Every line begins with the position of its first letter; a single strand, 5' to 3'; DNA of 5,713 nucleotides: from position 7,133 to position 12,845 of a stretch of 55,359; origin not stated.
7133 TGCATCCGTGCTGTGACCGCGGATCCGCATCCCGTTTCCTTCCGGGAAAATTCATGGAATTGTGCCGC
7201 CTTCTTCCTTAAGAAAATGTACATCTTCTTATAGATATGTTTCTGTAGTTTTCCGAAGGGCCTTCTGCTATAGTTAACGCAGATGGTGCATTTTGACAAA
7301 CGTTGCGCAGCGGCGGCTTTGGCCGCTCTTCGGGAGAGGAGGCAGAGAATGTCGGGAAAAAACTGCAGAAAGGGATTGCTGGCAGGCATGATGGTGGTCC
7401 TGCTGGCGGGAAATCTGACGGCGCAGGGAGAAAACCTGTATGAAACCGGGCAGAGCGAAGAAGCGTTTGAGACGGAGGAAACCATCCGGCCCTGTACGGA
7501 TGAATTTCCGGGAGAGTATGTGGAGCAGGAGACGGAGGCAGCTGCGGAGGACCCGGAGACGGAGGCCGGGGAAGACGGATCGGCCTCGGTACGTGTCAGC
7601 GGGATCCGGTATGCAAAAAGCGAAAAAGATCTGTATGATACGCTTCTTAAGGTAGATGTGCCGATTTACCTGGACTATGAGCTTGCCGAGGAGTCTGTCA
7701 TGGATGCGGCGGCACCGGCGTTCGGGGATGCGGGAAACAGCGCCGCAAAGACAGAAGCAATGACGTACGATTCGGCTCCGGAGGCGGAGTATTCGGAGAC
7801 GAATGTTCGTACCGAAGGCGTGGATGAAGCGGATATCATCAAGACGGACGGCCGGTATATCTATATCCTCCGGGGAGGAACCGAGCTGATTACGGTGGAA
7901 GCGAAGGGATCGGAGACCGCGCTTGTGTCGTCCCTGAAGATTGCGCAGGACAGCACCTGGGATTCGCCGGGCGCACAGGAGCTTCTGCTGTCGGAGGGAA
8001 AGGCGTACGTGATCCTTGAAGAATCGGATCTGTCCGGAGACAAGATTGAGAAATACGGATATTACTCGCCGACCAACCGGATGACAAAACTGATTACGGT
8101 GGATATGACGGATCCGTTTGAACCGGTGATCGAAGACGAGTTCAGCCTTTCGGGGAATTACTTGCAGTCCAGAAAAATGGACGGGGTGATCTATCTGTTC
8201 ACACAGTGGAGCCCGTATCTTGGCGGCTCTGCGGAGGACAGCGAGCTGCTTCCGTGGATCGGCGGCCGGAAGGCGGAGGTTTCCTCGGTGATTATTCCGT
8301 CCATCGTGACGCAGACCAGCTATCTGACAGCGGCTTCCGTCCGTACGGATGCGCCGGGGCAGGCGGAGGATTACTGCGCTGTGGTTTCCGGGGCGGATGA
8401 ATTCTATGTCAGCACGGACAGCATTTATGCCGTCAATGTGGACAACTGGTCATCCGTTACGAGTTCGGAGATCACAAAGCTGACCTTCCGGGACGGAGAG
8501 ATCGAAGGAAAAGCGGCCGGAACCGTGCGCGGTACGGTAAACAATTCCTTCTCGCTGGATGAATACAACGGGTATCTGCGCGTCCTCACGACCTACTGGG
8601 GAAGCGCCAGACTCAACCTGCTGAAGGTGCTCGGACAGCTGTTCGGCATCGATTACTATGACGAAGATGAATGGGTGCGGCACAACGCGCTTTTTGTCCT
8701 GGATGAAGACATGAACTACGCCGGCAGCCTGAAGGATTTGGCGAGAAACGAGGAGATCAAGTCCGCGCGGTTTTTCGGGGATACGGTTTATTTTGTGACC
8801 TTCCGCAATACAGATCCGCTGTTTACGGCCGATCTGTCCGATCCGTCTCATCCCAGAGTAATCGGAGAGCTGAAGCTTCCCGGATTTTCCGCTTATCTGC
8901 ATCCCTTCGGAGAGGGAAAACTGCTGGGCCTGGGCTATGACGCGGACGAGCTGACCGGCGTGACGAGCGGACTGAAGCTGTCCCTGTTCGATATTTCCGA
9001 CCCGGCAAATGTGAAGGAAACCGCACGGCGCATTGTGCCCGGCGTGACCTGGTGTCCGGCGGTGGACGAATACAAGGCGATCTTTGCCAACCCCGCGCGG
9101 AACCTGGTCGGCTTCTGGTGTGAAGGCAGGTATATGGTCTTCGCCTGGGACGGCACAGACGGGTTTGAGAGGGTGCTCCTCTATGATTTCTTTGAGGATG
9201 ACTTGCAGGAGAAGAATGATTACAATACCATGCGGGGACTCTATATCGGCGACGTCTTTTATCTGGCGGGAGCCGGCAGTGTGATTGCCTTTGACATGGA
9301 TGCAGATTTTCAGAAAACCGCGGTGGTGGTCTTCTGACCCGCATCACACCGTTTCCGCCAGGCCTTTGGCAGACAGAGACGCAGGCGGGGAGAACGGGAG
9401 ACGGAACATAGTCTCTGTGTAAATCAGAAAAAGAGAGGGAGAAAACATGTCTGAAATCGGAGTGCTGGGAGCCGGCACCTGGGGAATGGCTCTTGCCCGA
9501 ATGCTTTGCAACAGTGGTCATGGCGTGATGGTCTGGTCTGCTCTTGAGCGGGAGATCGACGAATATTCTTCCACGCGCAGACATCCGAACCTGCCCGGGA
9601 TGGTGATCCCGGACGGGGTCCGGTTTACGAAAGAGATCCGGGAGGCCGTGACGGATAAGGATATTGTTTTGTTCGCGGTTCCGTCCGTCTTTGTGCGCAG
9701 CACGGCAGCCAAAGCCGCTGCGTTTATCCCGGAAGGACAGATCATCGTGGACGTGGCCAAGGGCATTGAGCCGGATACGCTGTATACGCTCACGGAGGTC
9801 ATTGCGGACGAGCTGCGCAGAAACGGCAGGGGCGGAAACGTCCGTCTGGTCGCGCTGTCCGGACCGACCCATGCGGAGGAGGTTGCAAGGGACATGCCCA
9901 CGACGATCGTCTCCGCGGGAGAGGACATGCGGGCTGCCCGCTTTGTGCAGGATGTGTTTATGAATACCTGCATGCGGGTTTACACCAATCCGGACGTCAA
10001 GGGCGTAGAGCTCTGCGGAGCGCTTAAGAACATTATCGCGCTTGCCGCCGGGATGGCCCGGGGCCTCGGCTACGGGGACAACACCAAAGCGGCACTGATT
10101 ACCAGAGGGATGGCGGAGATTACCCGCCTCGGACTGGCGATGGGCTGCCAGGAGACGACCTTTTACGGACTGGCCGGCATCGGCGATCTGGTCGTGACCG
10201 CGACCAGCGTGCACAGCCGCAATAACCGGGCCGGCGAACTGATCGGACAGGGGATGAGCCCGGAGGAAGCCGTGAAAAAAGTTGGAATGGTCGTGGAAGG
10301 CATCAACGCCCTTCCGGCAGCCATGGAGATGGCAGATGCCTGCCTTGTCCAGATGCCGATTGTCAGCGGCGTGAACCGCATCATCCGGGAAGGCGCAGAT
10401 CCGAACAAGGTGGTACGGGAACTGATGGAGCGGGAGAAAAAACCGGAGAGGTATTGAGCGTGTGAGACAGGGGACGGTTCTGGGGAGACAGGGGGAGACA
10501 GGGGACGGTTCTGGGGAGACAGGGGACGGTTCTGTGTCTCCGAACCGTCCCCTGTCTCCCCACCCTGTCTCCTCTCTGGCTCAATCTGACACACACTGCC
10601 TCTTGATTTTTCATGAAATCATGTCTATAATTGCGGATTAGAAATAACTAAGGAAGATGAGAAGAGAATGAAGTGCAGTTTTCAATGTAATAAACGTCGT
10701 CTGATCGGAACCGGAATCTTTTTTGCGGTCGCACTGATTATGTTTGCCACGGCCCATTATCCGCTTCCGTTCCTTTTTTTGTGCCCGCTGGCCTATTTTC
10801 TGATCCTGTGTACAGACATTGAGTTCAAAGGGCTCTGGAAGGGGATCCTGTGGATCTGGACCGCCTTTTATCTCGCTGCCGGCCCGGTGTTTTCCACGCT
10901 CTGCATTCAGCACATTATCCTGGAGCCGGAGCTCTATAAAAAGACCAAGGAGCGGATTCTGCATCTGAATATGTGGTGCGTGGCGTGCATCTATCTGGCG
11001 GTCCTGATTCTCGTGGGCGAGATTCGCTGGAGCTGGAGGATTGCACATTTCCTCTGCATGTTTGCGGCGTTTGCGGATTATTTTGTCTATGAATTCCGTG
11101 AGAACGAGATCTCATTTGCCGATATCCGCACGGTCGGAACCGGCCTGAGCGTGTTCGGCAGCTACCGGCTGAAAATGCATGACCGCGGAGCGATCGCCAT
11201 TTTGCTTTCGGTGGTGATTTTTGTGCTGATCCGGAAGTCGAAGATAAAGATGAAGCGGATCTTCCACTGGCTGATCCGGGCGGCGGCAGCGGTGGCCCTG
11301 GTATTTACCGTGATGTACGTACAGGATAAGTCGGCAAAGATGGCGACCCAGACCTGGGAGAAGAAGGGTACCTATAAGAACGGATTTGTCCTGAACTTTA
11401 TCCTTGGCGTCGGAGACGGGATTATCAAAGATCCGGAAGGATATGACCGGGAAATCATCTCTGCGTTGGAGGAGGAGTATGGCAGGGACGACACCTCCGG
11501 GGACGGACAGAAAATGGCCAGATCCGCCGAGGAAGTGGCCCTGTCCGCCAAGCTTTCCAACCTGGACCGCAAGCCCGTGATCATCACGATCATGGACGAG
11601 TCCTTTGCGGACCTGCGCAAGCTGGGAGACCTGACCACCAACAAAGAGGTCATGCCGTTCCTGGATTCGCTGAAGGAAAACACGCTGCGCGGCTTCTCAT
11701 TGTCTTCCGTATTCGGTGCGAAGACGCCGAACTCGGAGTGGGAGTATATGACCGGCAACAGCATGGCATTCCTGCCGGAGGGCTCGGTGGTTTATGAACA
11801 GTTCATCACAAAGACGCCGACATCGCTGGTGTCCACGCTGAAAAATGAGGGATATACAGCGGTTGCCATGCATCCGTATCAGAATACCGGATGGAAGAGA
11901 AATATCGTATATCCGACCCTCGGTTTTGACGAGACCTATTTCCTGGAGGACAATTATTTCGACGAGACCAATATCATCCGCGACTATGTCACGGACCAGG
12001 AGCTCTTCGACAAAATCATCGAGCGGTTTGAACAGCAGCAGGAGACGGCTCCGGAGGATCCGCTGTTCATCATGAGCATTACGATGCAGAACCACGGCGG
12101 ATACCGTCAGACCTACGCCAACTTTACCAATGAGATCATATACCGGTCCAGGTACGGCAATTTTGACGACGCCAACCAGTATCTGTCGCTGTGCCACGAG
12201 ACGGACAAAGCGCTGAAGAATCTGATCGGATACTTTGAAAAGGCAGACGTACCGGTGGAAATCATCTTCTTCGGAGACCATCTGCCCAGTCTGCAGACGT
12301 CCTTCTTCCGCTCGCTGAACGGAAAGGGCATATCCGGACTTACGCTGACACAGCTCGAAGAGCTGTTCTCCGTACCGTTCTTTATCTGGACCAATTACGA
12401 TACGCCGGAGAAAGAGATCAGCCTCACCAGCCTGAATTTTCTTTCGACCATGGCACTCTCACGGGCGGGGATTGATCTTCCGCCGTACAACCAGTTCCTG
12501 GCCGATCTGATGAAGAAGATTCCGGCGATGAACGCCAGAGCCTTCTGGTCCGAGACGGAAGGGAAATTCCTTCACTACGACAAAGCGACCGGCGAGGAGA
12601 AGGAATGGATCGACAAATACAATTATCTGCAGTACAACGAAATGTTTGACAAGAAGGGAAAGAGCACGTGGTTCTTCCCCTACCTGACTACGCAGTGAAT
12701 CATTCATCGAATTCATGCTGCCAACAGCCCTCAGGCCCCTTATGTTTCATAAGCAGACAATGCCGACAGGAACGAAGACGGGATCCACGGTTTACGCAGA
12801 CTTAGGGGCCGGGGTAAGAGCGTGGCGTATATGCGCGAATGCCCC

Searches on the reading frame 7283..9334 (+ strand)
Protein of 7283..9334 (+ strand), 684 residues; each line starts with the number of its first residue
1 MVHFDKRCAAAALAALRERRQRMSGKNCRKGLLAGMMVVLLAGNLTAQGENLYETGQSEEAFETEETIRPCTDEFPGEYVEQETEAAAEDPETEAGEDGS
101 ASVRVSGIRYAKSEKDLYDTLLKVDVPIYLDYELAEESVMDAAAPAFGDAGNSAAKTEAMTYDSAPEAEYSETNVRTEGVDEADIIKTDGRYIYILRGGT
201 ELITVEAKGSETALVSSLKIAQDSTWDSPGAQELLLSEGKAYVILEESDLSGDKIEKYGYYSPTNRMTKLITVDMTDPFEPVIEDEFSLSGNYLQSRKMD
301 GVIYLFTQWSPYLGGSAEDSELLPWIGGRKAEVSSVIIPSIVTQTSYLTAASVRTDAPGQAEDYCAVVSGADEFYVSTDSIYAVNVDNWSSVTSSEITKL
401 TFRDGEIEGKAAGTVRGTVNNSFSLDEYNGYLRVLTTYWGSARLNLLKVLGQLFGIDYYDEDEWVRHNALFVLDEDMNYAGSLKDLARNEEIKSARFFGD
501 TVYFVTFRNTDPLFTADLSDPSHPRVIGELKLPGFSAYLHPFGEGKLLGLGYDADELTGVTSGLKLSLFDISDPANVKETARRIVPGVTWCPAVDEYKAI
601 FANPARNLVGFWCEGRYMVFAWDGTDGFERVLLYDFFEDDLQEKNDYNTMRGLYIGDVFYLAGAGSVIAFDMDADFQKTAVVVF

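Call 20: search_protein_families(library=pfam, proteins=[window:7283-9334:+], max_evalue=0.001)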
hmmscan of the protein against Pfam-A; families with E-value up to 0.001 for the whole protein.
window:7283-9334:+ (684 aa): 1 family
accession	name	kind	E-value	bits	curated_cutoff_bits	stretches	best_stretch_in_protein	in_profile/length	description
PF09826.15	Beta_propel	-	3e-131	439.1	22.4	1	170-673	1-493/495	Beta propeller domain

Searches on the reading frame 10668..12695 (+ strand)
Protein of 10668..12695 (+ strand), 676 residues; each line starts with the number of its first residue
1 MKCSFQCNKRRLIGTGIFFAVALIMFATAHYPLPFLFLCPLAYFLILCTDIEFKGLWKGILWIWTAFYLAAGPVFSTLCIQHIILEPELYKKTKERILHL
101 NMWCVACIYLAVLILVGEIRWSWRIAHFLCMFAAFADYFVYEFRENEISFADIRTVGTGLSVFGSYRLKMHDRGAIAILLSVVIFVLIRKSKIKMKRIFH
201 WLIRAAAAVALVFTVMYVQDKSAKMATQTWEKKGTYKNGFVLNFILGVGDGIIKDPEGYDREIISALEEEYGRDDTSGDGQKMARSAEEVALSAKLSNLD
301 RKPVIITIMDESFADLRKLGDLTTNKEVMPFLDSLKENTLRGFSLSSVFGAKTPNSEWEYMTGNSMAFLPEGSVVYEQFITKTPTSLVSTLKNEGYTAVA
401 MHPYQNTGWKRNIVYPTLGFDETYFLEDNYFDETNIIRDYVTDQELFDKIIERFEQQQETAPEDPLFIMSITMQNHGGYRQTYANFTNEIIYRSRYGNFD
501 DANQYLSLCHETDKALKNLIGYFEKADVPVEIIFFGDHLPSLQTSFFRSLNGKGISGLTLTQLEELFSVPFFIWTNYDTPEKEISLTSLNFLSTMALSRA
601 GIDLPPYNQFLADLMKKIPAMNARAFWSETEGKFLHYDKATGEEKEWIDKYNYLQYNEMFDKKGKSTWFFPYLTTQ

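Call 20: search_protein_families(library=pfam, proteins=[window:10668-12695:+], max_evalue=0.001)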
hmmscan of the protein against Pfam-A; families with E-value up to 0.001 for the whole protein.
window:10668-12695:+ (676 aa): 1 family
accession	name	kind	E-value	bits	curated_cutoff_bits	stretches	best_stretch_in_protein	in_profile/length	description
PF00884.28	Sulfatase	-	5.5e-35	121.6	25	1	303-602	1-301/301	Sulfatase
